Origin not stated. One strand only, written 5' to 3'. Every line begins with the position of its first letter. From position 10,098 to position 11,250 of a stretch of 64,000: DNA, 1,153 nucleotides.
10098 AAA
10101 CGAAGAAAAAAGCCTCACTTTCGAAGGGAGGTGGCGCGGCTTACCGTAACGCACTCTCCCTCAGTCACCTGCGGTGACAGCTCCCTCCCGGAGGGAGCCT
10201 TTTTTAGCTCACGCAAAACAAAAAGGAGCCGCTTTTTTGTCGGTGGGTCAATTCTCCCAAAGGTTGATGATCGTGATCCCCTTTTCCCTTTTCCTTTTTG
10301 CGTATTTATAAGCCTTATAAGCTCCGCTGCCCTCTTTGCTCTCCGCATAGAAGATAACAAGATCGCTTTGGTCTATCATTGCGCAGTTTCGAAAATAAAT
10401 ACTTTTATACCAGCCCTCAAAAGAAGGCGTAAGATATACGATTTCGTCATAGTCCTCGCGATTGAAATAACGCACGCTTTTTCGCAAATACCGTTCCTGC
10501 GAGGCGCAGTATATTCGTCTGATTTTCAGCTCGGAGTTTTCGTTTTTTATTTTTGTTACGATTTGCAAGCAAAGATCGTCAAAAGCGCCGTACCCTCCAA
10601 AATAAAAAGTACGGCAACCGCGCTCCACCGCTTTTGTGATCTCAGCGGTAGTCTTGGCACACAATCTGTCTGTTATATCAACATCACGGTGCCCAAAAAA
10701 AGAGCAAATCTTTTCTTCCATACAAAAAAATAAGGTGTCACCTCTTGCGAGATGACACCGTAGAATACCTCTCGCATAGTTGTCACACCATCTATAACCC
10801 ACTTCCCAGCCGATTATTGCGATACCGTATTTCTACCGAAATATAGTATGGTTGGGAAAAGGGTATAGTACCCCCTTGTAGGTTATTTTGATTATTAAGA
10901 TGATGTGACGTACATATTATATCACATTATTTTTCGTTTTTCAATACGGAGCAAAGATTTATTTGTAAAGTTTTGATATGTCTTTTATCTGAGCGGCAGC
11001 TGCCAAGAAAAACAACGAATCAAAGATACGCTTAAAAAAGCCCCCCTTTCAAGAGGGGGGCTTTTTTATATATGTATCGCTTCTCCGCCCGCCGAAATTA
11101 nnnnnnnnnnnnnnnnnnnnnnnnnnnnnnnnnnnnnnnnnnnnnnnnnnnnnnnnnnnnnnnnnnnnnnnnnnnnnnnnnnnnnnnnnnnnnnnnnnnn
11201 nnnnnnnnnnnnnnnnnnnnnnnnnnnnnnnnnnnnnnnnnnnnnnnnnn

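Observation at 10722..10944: Riboswitch-sized structured leader with terminator/antiterminator logic in front of a DUF1273 (SLOG) gene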

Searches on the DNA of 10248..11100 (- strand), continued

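Call 56: search_with_rna_model(model_id=R1, sources=[L066, L067, L068, L069, L070, L071, L072, L062, L056, L057, L059, L060, L061], max_evalue=1, show_alignments=2)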
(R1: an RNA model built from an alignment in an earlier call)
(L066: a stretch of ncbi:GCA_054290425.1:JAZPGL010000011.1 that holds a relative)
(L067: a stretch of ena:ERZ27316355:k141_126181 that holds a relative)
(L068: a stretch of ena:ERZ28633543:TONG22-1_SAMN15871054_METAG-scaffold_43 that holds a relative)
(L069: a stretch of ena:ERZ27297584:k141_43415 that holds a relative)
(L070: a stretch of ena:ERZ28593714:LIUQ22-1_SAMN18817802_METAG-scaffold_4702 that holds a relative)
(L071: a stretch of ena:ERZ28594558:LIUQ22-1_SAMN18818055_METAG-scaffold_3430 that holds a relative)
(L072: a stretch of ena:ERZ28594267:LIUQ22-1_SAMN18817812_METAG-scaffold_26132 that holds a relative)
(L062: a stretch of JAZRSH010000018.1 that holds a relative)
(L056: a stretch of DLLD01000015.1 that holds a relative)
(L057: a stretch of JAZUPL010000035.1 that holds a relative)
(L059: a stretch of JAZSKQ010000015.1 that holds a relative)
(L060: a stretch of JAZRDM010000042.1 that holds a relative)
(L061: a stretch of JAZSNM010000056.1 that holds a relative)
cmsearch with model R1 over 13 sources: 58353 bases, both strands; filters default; matches with E-value up to 1: 3.
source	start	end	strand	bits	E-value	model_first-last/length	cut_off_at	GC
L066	1281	1484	+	41.2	2.3e-08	1-185/185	no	0.36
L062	2785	2980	+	26.5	7.5e-05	1-185/185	no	0.32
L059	3162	3222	-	10.2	0.66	1-185/185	no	0.3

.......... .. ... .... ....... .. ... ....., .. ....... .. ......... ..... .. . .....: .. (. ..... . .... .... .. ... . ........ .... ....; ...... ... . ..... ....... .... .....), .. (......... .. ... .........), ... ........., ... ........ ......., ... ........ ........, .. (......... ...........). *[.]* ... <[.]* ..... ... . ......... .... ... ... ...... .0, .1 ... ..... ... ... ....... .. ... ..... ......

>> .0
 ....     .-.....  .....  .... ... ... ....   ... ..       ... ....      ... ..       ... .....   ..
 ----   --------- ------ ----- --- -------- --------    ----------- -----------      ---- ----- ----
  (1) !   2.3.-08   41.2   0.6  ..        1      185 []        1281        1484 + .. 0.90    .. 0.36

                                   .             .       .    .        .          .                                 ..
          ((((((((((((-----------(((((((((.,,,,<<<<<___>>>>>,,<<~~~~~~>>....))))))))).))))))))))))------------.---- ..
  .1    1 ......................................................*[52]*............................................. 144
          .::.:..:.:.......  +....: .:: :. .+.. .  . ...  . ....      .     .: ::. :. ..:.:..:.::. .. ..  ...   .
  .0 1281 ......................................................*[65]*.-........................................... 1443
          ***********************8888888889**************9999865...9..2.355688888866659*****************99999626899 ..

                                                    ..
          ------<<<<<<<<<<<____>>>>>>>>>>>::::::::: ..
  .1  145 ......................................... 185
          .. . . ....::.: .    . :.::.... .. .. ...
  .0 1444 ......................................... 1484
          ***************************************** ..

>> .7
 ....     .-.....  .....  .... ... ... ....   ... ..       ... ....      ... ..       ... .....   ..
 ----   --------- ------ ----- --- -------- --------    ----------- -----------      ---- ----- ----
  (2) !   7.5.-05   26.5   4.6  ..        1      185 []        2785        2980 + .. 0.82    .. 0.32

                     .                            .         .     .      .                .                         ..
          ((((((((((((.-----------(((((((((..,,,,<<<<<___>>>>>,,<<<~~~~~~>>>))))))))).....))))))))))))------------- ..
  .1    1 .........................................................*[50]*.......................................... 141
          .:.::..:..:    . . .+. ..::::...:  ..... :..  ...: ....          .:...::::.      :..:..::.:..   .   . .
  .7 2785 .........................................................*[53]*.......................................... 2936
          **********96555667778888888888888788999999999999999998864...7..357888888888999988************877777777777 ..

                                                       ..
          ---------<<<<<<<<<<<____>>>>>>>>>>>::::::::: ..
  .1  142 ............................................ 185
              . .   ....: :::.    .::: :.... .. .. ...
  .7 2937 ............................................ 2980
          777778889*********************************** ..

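Call 73: search_with_rna_model(model_id=R1, sources=[L073, L074, L075, L076, L077, L078, L079], max_evalue=1)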
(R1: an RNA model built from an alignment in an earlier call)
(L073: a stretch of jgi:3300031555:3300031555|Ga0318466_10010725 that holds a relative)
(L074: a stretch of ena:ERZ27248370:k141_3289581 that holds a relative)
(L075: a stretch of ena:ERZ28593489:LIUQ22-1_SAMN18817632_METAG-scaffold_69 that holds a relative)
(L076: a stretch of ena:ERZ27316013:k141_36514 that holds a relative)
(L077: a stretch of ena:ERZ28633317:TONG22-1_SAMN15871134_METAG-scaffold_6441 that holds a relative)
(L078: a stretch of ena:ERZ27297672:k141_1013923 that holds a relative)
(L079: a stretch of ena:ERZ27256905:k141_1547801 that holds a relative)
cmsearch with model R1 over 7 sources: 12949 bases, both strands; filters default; matches with E-value up to 1: 5.
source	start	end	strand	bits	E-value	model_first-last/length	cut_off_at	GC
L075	734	886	+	42.6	2.3e-09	1-185/185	no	0.39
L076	734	886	+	42.6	2.3e-09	1-185/185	no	0.39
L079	197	388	+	30.3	2.1e-06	1-185/185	no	0.34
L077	592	687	+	12.3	0.044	1-185/185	no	0.31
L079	1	126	+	8.5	0.37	37-185/185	5'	0.38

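Call 85: search_with_rna_model(model_id=R1, sources=[L080, L081, L082, L083, L084, L030], max_evalue=5)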
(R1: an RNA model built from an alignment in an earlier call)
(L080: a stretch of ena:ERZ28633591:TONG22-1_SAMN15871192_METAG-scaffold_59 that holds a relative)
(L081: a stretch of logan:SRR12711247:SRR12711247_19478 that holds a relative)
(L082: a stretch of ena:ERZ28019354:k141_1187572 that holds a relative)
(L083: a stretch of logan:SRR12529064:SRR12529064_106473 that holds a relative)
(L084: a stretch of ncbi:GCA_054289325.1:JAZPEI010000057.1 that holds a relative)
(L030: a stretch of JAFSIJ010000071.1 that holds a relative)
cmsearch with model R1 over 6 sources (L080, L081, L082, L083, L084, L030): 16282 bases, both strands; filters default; matches with E-value up to 5: 2.
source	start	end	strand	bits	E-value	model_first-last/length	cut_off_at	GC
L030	2806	2981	+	110.5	1.3e-25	1-185/185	no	0.4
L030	4271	4438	+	23.9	8.9e-05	1-185/185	no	0.33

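Call 87: search_with_rna_model(model_id=R1, sources=[window, L001, L002, L005, L010, L011, L012, L013, L016, L017, L020, L022, L024, L025, L027, L030, L031, L033, L034, L036, L038, L039, L040, L041, L042, L044, L050, L063, L062, L066, L075, L079], max_evalue=0.01, make_alignment=true)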
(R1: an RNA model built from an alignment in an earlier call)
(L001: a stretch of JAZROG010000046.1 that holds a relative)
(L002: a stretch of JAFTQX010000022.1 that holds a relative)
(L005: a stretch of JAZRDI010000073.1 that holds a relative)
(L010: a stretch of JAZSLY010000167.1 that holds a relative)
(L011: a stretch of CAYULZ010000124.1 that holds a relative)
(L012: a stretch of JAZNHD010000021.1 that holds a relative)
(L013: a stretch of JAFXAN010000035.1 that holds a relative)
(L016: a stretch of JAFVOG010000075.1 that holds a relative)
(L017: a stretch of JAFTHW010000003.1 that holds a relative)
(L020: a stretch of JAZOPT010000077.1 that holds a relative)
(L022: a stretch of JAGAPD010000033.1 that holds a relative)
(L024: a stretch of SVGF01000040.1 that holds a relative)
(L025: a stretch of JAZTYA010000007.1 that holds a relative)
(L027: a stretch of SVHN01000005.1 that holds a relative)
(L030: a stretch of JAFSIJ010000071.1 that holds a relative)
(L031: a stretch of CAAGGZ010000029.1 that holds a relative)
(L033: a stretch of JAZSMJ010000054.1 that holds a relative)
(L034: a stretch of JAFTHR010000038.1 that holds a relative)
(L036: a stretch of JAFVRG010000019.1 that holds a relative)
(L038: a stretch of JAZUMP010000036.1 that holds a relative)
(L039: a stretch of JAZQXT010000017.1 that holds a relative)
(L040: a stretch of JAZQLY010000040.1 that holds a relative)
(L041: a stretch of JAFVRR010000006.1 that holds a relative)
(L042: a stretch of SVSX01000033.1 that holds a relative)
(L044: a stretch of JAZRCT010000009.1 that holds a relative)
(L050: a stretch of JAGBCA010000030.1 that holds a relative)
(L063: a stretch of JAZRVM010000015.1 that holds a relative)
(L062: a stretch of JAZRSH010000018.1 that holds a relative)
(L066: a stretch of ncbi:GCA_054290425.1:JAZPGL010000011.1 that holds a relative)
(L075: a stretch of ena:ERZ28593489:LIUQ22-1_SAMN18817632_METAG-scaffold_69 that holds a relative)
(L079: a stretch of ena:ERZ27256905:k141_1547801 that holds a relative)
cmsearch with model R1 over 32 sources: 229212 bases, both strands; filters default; matches with E-value up to 0.01: 33.
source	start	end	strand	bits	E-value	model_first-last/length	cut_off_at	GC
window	10725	10909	-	230.5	2.4e-53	1-185/185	no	0.41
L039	392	576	+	216.1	7.4e-50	1-185/185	no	0.41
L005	2816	2997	+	201.9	1.9e-46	1-185/185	no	0.4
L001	2811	2998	+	198.2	1.4e-45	1-185/185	no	0.4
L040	2818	2998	+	198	1.6e-45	1-185/185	no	0.41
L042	2803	2985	+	198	1.7e-45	1-185/185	no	0.38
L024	2802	3000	+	179.1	5.7e-41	1-185/185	no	0.37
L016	2802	2990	+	176.1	3e-40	1-185/185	no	0.41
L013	246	435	+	171.3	4.3e-39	1-185/185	no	0.4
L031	2809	2991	+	160.1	2.1e-36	1-185/185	no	0.39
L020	2037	2217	+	159.6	2.9e-36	1-185/185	no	0.36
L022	2804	2991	+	158.1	6.5e-36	1-185/185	no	0.38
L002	2805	2992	+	150.2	5.2e-34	1-185/185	no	0.4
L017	2807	2997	+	148.6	1.2e-33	1-185/185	no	0.41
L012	2820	2998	+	134.7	2.8e-30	1-185/185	no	0.4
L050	2802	2986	+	126.3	2.9e-28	1-185/185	no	0.42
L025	2814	2996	+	125.9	3.7e-28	1-185/185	no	0.39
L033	2814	2997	+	124.4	8.3e-28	1-185/185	no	0.41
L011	2798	2984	+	124.3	8.7e-28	1-185/185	no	0.42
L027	2816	2995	+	119.8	1.1e-26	1-185/185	no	0.37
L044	2807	2983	+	115.4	1.2e-25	1-185/185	no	0.45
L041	2824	2999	+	113.2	4.2e-25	1-185/185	no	0.36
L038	2830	2999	+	111.6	1e-24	1-185/185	no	0.38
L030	2806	2981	+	110.5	1.9e-24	1-185/185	no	0.4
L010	293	490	+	108.3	6.2e-24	1-185/185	no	0.36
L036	2780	2997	+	103.8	7.7e-23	1-185/185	no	0.42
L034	2806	2994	+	75.6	4.7e-16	1-185/185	no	0.4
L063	2841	3003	+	56.9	1.5e-11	1-185/185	no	0.37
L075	734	886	+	42.6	4e-08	1-185/185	no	0.39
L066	1281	1484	+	41.2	9e-08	1-185/185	no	0.36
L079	197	388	+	30.3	3.7e-05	1-185/185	no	0.34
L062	2785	2980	+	26.5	0.0003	1-185/185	no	0.32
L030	4271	4438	+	23.9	0.0012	1-185/185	no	0.33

Alignment A6: 33 matches aligned to the model, 375 columns, each read 5' to 3' on its own strand. Consensus structure (alignment columns), stored with it:
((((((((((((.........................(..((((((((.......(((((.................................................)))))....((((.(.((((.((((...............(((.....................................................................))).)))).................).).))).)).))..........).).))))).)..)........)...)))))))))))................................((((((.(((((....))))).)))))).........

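Call 97: search_rna_families(sources=[L082, L075, L030, L066, L062, L079, L063, L002], threshold=gathering)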
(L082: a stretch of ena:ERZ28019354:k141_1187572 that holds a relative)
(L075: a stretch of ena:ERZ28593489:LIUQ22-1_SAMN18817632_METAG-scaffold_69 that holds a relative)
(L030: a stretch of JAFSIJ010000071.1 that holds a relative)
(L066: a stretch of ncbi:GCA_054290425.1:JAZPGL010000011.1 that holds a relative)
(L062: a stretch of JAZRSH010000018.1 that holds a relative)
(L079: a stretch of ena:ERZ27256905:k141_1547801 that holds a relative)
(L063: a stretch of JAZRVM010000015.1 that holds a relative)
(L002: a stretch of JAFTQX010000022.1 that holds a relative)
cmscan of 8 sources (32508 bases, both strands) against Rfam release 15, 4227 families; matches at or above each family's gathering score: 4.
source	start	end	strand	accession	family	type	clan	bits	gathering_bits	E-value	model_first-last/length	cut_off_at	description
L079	1329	1734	-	RF02541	LSU_rRNA_bacteria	Gene; rRNA;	CL00112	449.6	50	1.3e-144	2520-2925/2925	5'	Bacterial large subunit ribosomal RNA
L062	3670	3786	-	RF00001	5S_rRNA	Gene; rRNA;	CL00113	94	38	2.3e-19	1-120/120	no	5S ribosomal RNA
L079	1056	1172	-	RF00001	5S_rRNA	Gene; rRNA;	CL00113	93.6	38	2.9e-19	1-120/120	no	5S ribosomal RNA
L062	2250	2333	+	RF00005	tRNA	Gene; tRNA;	CL00001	53.6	29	5.2e-09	1-71/71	no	tRNA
